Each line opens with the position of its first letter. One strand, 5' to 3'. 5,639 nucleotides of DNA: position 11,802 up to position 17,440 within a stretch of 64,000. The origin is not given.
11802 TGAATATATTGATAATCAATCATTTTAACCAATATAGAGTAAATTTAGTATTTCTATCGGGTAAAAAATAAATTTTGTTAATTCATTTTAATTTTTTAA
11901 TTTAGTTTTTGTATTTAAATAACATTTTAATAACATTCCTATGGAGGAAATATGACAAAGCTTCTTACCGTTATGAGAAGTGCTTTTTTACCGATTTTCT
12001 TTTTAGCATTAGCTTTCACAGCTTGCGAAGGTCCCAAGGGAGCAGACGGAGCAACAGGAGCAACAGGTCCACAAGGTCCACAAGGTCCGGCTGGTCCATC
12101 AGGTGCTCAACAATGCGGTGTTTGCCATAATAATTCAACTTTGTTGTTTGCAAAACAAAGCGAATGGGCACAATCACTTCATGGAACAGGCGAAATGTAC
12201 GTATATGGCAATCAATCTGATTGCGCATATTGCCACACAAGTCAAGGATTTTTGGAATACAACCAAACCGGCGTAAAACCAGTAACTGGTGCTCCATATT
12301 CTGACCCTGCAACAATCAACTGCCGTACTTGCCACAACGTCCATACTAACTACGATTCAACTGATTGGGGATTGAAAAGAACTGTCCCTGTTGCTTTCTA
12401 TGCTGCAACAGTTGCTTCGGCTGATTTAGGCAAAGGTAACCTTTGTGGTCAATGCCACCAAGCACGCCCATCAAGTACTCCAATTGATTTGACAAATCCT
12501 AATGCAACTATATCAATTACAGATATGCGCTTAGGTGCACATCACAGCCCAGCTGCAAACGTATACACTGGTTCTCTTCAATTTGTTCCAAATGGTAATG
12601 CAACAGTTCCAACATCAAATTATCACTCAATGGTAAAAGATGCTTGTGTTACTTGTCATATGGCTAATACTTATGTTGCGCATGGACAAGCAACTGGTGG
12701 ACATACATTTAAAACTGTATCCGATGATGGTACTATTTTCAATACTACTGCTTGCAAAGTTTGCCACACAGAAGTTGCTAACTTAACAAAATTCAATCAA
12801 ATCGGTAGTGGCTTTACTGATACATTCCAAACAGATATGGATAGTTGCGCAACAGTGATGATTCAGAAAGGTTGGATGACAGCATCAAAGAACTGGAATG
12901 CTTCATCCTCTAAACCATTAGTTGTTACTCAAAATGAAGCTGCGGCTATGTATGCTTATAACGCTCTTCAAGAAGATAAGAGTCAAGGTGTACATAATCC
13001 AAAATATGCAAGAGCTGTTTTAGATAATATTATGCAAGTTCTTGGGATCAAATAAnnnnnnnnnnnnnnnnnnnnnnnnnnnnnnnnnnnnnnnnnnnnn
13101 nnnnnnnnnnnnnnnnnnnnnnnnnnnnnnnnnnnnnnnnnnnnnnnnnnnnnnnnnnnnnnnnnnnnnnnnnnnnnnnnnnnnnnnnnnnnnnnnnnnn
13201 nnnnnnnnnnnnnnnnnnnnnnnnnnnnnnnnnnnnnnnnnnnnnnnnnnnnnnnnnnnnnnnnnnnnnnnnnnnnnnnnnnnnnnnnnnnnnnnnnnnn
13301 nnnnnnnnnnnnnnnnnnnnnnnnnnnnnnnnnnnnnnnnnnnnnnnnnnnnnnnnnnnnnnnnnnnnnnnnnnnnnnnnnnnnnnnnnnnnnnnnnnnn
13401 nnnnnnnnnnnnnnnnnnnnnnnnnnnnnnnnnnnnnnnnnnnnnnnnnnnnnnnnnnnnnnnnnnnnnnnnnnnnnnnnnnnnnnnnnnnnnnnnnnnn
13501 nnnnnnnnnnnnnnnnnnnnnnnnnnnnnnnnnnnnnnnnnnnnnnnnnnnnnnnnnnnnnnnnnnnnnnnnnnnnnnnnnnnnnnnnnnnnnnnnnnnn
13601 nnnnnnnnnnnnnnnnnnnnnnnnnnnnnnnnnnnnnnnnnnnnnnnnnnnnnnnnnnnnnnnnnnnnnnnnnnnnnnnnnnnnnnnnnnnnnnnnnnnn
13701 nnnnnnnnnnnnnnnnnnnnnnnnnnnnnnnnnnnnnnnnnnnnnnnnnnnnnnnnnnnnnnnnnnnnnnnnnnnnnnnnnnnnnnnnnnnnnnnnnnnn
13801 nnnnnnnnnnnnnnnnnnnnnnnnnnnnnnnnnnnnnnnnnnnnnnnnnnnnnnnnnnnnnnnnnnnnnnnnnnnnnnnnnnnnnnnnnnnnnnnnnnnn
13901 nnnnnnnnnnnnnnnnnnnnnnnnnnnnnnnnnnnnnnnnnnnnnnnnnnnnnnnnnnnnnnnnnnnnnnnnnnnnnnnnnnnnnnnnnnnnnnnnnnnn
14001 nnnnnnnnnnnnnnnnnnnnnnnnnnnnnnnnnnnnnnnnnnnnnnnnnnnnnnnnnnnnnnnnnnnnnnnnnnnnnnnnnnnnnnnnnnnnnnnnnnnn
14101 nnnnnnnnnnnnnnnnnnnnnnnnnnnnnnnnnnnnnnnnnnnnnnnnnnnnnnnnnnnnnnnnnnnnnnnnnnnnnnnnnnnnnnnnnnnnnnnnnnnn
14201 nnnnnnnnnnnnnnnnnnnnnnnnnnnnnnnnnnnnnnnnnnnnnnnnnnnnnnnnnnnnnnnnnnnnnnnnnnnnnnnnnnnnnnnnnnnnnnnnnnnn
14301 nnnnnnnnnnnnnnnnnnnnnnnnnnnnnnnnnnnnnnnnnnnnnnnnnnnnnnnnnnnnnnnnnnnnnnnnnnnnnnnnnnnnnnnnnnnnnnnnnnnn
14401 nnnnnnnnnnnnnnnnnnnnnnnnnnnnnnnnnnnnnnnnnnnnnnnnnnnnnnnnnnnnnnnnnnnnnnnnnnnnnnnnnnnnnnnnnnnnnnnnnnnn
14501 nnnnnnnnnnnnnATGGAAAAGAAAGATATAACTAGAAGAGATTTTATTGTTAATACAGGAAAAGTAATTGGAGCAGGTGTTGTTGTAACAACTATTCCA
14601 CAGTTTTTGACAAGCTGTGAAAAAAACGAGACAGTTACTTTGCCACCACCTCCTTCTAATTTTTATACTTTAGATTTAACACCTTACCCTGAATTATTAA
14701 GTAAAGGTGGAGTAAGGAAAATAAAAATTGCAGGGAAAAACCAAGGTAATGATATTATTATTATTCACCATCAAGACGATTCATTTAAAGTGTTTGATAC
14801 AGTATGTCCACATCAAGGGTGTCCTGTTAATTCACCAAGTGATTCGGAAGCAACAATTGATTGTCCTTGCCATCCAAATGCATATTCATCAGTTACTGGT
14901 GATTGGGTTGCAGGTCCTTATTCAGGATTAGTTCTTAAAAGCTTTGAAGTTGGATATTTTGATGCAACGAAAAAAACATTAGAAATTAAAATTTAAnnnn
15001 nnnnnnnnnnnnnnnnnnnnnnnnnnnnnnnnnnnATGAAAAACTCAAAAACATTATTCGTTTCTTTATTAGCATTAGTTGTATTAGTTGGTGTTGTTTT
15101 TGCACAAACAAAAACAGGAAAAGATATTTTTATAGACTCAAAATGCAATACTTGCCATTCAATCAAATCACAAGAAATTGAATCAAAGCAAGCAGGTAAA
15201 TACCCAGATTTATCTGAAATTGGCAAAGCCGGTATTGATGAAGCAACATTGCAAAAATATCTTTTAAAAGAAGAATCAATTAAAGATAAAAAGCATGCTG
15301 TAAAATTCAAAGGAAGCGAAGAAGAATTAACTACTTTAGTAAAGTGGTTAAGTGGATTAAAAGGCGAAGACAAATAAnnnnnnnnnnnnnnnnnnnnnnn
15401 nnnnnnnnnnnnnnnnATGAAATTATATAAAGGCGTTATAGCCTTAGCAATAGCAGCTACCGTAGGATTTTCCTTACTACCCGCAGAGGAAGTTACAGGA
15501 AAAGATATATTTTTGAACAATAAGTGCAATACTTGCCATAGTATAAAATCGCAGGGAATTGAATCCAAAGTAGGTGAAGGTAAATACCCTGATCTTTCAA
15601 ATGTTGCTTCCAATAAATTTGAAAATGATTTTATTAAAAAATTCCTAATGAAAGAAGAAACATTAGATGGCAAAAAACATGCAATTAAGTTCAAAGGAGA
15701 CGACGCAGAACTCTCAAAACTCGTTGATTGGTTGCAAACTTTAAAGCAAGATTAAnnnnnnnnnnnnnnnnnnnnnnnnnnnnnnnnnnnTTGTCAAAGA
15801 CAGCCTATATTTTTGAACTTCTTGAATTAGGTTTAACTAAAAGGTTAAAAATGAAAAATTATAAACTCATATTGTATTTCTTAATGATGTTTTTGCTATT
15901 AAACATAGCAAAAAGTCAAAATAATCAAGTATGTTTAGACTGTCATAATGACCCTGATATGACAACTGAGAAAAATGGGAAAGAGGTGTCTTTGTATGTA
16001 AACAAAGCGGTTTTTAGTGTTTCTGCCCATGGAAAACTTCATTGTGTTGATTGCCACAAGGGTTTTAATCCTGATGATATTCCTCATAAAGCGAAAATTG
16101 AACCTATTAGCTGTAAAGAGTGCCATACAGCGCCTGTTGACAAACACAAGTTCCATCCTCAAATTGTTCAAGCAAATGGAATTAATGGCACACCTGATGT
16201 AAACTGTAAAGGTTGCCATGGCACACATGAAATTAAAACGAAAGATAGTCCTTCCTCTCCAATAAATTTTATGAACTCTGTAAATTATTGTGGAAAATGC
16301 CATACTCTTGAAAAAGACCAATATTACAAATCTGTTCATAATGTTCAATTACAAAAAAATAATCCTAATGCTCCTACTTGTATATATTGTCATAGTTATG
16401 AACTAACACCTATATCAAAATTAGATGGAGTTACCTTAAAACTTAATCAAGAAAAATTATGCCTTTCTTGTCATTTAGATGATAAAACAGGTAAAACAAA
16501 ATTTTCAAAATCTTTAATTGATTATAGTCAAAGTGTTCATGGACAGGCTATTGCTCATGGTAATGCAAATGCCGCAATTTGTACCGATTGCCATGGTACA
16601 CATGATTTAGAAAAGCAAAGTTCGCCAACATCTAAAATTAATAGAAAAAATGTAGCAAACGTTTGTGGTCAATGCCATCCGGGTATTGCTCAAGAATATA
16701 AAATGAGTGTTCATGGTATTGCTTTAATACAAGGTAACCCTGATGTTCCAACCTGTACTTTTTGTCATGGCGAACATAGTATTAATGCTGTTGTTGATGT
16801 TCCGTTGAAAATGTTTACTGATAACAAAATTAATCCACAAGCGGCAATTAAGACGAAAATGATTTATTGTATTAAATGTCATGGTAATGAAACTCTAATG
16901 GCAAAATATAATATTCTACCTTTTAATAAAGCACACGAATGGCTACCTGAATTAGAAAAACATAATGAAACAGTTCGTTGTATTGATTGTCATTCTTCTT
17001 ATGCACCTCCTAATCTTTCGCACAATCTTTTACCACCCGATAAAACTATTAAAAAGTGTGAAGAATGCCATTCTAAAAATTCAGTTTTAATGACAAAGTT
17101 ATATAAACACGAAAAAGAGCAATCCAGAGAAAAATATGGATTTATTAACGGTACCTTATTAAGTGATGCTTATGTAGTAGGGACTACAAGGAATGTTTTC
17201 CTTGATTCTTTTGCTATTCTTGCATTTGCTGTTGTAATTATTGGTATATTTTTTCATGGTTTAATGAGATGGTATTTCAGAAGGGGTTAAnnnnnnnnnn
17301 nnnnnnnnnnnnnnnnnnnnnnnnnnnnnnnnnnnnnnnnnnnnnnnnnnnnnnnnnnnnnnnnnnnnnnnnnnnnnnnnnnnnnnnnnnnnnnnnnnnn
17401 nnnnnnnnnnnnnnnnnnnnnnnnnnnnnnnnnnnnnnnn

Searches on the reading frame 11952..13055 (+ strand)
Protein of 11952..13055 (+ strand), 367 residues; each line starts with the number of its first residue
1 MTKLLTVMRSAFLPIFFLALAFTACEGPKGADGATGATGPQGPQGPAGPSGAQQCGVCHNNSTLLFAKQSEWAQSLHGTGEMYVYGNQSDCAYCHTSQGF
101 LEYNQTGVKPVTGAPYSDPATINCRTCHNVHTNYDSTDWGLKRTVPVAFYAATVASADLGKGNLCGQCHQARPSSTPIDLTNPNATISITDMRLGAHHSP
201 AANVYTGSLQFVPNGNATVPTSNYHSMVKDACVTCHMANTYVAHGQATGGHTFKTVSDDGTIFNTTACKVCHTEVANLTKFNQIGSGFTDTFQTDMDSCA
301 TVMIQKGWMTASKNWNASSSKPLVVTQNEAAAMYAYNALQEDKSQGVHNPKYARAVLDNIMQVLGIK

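Call 3: search_protein_families(library=pfam, proteins=[window:11952-13055:+], max_evalue=0.1)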
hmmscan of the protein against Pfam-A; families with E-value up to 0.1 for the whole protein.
window:11952-13055:+ (367 aa): 7 families
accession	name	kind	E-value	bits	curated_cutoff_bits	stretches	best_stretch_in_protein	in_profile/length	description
PF22113.1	Mtrc-MtrF_II-IV_dom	-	7.3e-11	42.3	30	2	48-135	77-170/176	Outer membrane cytochrome MtrC/MtrF-like, domains II/IV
PF14522.11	Cytochrome_C7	-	9.8e-09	35.4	24.8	1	52-129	13-67/67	Cytochrome c7 and related cytochrome c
PF14537.11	Cytochrom_c3_2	-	1.6e-08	35.3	25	2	54-133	8-69/79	Cytochrome c3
PF09699.15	Paired_CXXCH_1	-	0.00068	19.7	20.6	0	123-132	8-17/41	Doubled CXXCH motif (Paired_CXXCH_1)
PF01391.23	Collagen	-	0.0011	19.2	27.2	1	27-51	31-55/60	Collagen triple helix repeat (20 copies)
PF21454.2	MSP1_barrel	-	0.022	15.3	27.8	1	280-336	5-62/112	Major structural protein 1, jelly-roll domain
PF03264.19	Cytochrom_NNT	-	0.032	14.4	24.1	1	53-96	126-165/174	NapC/NirT cytochrome c family, N-terminal region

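Call 4: search_protein_families(library=ncbifam, proteins=[window:11952-13055:+], max_evalue=0.1)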
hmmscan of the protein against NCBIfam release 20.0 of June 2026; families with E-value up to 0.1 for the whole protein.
window:11952-13055:+ (367 aa): 8 families
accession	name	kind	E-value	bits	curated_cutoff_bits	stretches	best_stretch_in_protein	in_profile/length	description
TIGR03507.1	decahem_SO1788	subfamily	6.6e-09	34.8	209.3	1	53-274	490-662/672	OmcA/MtrC family decaheme c-type cytochrome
NF038330.1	adhesin_SclA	exception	0.0018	18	400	1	26-54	215-243/405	LPXTG-anchored collagen-like adhesin Scl1/SclA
TIGR04257.1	nanowire_3heme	domain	0.0038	17.4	40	1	121-172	23-61/75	c(7)-type cytochrome triheme domain-containing protein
NF046116.1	adhesin_Lcl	equivalog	0.0039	15.8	500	1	27-53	93-273/431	collagen-like adhesin Lcl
TIGR03508.1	decahem_SO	subfamily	0.0042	16.6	192.2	0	230-280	3-49/258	DmsE family decaheme c-type cytochrome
TIGR01904.2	GSu_C4xC__C2xCH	domain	0.0072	16.1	27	0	90-136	23-64/73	CxxxxCH/CxxCH domain c-type cytochrome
NF038329.2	gly_rich_SclB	equivalog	0.011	14.6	325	1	27-52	153-178/442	LPXTG-anchored collagen-like adhesin Scl2/SclB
TIGR01905.1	paired_CXXCH_1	subfamily_domain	0.013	15.4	25.2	0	164-181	8-25/41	doubled CXXCH domain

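Call 52: search_solved_structures(query=window:11952-13052:+, max_evalue=1)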
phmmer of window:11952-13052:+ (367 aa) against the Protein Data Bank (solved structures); distinct sequences matched with E-value up to 1: 4.
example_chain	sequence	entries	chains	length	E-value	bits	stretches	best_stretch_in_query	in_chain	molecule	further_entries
6x3m_A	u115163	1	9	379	0.002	20.4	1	22-69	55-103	Hyaluronoglucosaminidase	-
7c9r_C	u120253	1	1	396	0.093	14.9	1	66-111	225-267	Photosynthetic reaction center cytochrome c subunit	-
3oue_A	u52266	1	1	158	0.47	12.6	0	87-174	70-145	Cytochrome c family protein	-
2klw_A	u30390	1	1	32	0.53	12.4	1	27-52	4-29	(PKG)10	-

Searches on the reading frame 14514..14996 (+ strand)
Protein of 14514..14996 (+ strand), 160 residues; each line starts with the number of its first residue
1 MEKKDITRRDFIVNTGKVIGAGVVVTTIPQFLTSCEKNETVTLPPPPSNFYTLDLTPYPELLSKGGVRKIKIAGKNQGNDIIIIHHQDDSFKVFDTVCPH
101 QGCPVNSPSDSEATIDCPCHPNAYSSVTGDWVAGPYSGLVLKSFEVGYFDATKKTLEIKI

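Call 3: search_protein_families(library=pfam, proteins=[window:14514-14996:+], max_evalue=0.1)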
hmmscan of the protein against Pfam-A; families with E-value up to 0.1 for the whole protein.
window:14514-14996:+ (160 aa): 2 families
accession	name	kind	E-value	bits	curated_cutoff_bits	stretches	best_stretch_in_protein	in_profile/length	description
PF00355.32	Rieske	-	2e-11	44.1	20.3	1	64-137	13-81/88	Rieske [2Fe-2S] domain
PF10399.14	UCR_Fe-S_N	-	0.062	13.2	24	1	3-25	6-28/41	Ubiquitinol-cytochrome C reductase Fe-S subunit TAT signal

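Call 4: search_protein_families(library=ncbifam, proteins=[window:14514-14996:+], max_evalue=0.1)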
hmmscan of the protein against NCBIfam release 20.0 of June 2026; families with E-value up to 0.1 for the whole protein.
window:14514-14996:+ (160 aa): 11 families
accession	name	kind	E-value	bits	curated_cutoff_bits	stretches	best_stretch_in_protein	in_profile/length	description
NF041174.1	SDX_Thmprot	equivalog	9.1e-08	32.2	170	1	71-136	16-81/109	sulredoxin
TIGR01416.1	Rieske_proteo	equivalog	1e-05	25.7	97.4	1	83-127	101-147/176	ubiquinol-cytochrome c reductase iron-sulfur subunit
TIGR02694.1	arsenite_ox_S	equivalog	7.2e-05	22.7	95.65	1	90-124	50-83/129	arsenate reductase (azurin) small subunit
NF045928.1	Cytb6fFeSPetC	equivalog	0.00013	21.4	250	1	81-137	89-145/179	cytochrome b6-f complex iron-sulfur subunit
NF010001.0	PRK13474.1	subfamily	0.00014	21.2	154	1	78-136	85-143/178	cytochrome b6-f complex iron-sulfur subunit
NF050121.1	bc1_QcrA_actin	exception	0.0019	17.8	275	1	91-123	240-272/319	cytochrome bc1 complex Rieske iron-sulfur subunit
NF007422.0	PRK09965.1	equivalog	0.0021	18.1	113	1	80-136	24-80/106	bifunctional 3-phenylpropionate/cinnamic acid dioxygenase ferredoxin subunit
TIGR02377.1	MocE_fam_FeS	subfamily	0.0026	17.7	136.15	1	77-146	22-90/101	MocE family 2Fe-2S type ferredoxin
NF042948.2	3PPDioc_HcaC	equivalog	0.016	15.5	150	1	64-137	14-83/105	3-phenylpropionate/cinnamic acid dioxygenase ferredoxin subunit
NF058607.1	GlBtMonoOxGbcA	equivalog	0.046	12.1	670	1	78-125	78-126/420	glycine betaine monooxygenase oxygenase subunit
NF041683.1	ant_diox_AndAb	equivalog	0.056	13.7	150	1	76-139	21-83/100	anthranilate 1,2-dioxygenase ferredoxin subunit AndAb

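Call 53: search_solved_structures(query=window:14514-14993:+, max_evalue=0.01)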
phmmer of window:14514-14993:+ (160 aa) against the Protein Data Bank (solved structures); distinct sequences matched with E-value up to 0.01: 25.
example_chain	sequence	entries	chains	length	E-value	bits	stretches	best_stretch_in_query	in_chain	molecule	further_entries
8r3a_B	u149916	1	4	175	3.7e-06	29.9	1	90-129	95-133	Arsenite oxidase small subunit AioB Rieske [2Fe-2S] cluster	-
9rk4_A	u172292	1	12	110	2.6e-05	27.1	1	81-135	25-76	Similar to the Rieske Protein II of bc1 complex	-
8hn2_A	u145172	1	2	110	3.9e-05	26.5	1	79-150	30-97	Cytochrome b6-f complex iron-sulfur subunit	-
1g8k_B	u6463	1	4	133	0.00013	24.8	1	88-134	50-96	ARSENITE OXIDASE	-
1g8j_B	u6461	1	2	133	0.00018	24.4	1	87-134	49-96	ARSENITE OXIDASE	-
9rk3_A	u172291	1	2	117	0.0005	23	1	83-146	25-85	Similar to Rieske 2Fe-2S iron sulfur protein (Cytochrome b6-F complex)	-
3azc_A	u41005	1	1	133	0.00094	22.1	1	81-136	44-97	Cytochrome b6-f complex iron-sulfur subunit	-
3fou_A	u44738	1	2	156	0.0012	21.7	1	83-135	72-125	Quinol-cytochrome c reductase, Rieske iron-sulfur subunit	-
1nyk_A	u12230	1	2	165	0.0013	21.6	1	83-135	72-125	Rieske iron-sulfur protein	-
4p1c_H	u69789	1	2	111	0.002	21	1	75-134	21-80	Toluene-4-monooxygenase system ferredoxin subunit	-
1vm9_A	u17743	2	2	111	0.002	21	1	75-134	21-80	Toluene-4-monooxygenase system protein C | Toluene-4-monooxygenase system ferredoxin subunit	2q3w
5nqd_B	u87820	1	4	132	0.0023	20.8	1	90-129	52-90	Arsenite oxidase small subunit AioB Rieske [2Fe-2S] cluster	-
4p1b_H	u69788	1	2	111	0.0026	20.6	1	76-134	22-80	Toluene-4-monooxygenase system ferredoxin subunit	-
7zxy_D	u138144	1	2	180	0.0027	20.6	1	76-136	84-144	Cytochrome b6-f complex iron-sulfur subunit 2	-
7r0w_D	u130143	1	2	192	0.0031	20.4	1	76-136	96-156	Rieske domain, PetC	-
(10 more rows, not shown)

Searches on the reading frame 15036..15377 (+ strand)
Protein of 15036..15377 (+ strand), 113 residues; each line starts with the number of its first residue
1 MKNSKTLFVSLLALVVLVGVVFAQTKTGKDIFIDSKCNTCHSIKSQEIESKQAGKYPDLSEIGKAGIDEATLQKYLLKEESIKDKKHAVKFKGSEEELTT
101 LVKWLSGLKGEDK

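Call 3: search_protein_families(library=pfam, proteins=[window:15036-15377:+], max_evalue=0.1)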
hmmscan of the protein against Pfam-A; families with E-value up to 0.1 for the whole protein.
window:15036-15377:+ (113 aa): 4 families
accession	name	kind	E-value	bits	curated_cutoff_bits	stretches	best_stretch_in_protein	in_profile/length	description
PF00034.26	Cytochrom_C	-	8.4e-06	27.5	21.3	1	27-108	3-89/90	Cytochrome c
PF13442.11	Cytochrome_CBB3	-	0.0013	19.4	27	1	24-105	2-68/68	Cytochrome C oxidase, cbb3-type, subunit III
PF02433.20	FixO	-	0.0034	17.4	29.6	1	27-58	52-85/219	Cytochrome C oxidase, mono-heme subunit/FixO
PF20130.4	DUF6520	-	0.032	15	25.4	1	1-43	1-47/83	Family of unknown function (DUF6520)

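Call 4: search_protein_families(library=ncbifam, proteins=[window:15036-15377:+], max_evalue=0.1)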
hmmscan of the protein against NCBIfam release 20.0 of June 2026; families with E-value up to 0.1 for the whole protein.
window:15036-15377:+ (113 aa): 9 families
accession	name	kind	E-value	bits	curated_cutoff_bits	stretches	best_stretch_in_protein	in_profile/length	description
TIGR04485.1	thiosulf_SoxX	equivalog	0.014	16.1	61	1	36-93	4-58/78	sulfur oxidation c-type cytochrome SoxX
NF011055.0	PRK14487.1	subfamily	0.014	14.9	218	1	26-55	57-88/212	cbb3-type cytochrome c oxidase subunit II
NF045930.1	Cytc6PetJCyano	equivalog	0.015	15.2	135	1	9-68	12-70/110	cytochrome c6 PetJ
NF040606.1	CytoC_perox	subfamily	0.023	13.9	150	1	23-89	296-362/524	di-heme-cytochrome C peroxidase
TIGR02603.1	CxxCH_TIGR02603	domain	0.03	14.3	68.15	1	25-84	3-56/134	putative heme-binding domain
TIGR03153.1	cytochr_NrfH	equivalog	0.04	14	134.2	1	11-92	4-83/138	cytochrome c nitrite reductase small subunit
TIGR00782.1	ccoP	equivalog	0.062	12.6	179.95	1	24-58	202-235/285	cytochrome-c oxidase, cbb3-type subunit III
NF050122.1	bc1_QcrC_actin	exception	0.067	12.5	200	1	23-68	39-78/253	cytochrome bc1 complex diheme cytochrome c subunit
TIGR04314.1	methano7heme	equivalog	0.092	11.5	250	0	28-65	208-245/494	methanogenesis multiheme c-type cytochrome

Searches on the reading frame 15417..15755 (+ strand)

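Call 3: search_protein_families(library=pfam, proteins=[window:15417-15755:+], max_evalue=0.1)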
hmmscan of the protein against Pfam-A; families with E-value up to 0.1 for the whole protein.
window:15417-15755:+ (112 aa): 4 families
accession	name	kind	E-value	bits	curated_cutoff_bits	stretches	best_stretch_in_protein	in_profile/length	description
PF00034.26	Cytochrom_C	-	5.4e-09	37.7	21.3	1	27-110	3-90/90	Cytochrome c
PF02433.20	FixO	-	0.00067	19.7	29.6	1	24-69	49-92/219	Cytochrome C oxidase, mono-heme subunit/FixO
PF13442.11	Cytochrome_CBB3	-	0.00068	20.4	27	1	27-106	5-68/68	Cytochrome C oxidase, cbb3-type, subunit III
PF11022.13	ATP19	-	0.099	13.4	27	0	59-81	43-65/67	ATP synthase subunit K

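Call 4: search_protein_families(library=ncbifam, proteins=[window:15417-15755:+], max_evalue=0.1)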
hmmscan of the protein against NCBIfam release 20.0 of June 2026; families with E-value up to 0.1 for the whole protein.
window:15417-15755:+ (112 aa): 7 families
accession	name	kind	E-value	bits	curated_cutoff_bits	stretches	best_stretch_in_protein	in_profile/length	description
TIGR02603.1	CxxCH_TIGR02603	domain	0.0011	19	68.15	1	27-83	5-54/134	putative heme-binding domain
NF011055.0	PRK14487.1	subfamily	0.0022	17.5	218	1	23-45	54-76/212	cbb3-type cytochrome c oxidase subunit II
NF045774.1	cytochro_C551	exception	0.0053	16.7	118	1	26-109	40-109/110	cytochrome c551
NF050122.1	bc1_QcrC_actin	exception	0.023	14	200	1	26-64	137-173/253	cytochrome bc1 complex diheme cytochrome c subunit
NF043008.1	Cyt550_Brdyrhiz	equivalog_domain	0.044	13.9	240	1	6-54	8-53/131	cytochrome c-550 CycA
NF011053.0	PRK14485.1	subfamily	0.05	11.8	1080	1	24-65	538-577/716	putative bifunctional cbb3-type cytochrome c oxidase subunit I/II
TIGR00781.1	ccoO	equivalog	0.06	13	200.65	0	23-49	48-74/232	cytochrome-c oxidase, cbb3-type subunit II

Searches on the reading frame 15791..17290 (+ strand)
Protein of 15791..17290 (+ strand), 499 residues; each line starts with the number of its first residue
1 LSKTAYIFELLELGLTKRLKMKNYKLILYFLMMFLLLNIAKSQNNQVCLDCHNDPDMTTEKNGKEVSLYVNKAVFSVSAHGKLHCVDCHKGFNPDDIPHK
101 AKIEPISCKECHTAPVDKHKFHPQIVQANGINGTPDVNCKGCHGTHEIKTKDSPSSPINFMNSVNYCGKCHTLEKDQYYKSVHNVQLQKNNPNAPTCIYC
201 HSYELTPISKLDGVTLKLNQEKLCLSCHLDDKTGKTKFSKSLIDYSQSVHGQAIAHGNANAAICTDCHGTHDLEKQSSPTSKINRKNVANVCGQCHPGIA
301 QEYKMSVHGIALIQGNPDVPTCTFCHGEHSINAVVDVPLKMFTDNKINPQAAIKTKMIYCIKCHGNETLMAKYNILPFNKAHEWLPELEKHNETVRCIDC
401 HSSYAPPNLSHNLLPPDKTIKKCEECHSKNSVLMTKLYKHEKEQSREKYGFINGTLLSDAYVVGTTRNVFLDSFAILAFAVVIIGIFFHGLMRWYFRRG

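Call 3: search_protein_families(library=pfam, proteins=[window:15791-17290:+], max_evalue=0.1)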
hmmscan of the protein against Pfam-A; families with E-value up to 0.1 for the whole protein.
window:15791-17290:+ (499 aa): 6 families
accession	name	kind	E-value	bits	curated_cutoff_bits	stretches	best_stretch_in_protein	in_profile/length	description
PF14522.11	Cytochrome_C7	-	6.4e-19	68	24.8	6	44-113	12-67/67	Cytochrome c7 and related cytochrome c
PF14537.11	Cytochrom_c3_2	-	9.7e-16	58.5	25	4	82-172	6-79/79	Cytochrome c3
PF02085.21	Cytochrom_CIII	-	2.2e-08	34.8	22.9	1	63-152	11-91/101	Class III cytochrome C family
PF09699.15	Paired_CXXCH_1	-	8.5e-08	32.2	20.6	1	256-298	1-38/41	Doubled CXXCH motif (Paired_CXXCH_1)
PF22678.1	Cytochrom_c_NrfB-like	-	1.1e-07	32.6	27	2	48-117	1-70/89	Cytochrome c-type protein NrfB-like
PF00684.25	DnaJ_CXXCXGXG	-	0.079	13.7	32.7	0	319-366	15-64/65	DnaJ central domain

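Call 4: search_protein_families(library=ncbifam, proteins=[window:15791-17290:+], max_evalue=0.1)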
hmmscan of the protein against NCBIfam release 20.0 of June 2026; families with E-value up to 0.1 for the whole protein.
window:15791-17290:+ (499 aa): 7 families
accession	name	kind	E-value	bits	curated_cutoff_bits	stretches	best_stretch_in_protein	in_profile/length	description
TIGR03508.1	decahem_SO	subfamily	1.7e-16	60.5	192.2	4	290-441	3-138/258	DmsE family decaheme c-type cytochrome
NF008659.0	PRK11659.1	equivalog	1.8e-12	47.3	184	3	276-434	33-174/188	cytochrome c nitrite reductase pentaheme subunit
NF041028.1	decahem_GSU2203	exception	1e-11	44.6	325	2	289-434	36-162/317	GSU2203 family decaheme c-type cytochrome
TIGR04257.1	nanowire_3heme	domain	2e-05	24.6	40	2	127-174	25-61/75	c(7)-type cytochrome triheme domain-containing protein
TIGR02161.1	napC_nirT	subfamily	0.00063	19.7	310.6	1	41-93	131-178/185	periplasmic nitrate (or nitrite) reductase c-type cytochrome, NapC/NirT family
TIGR01905.1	paired_CXXCH_1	subfamily_domain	0.0063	16.4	25.2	2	196-232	8-40/41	doubled CXXCH domain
NF011102.0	PRK14529.1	equivalog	0.094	12.4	331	0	120-185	133-197/223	adenylate kinase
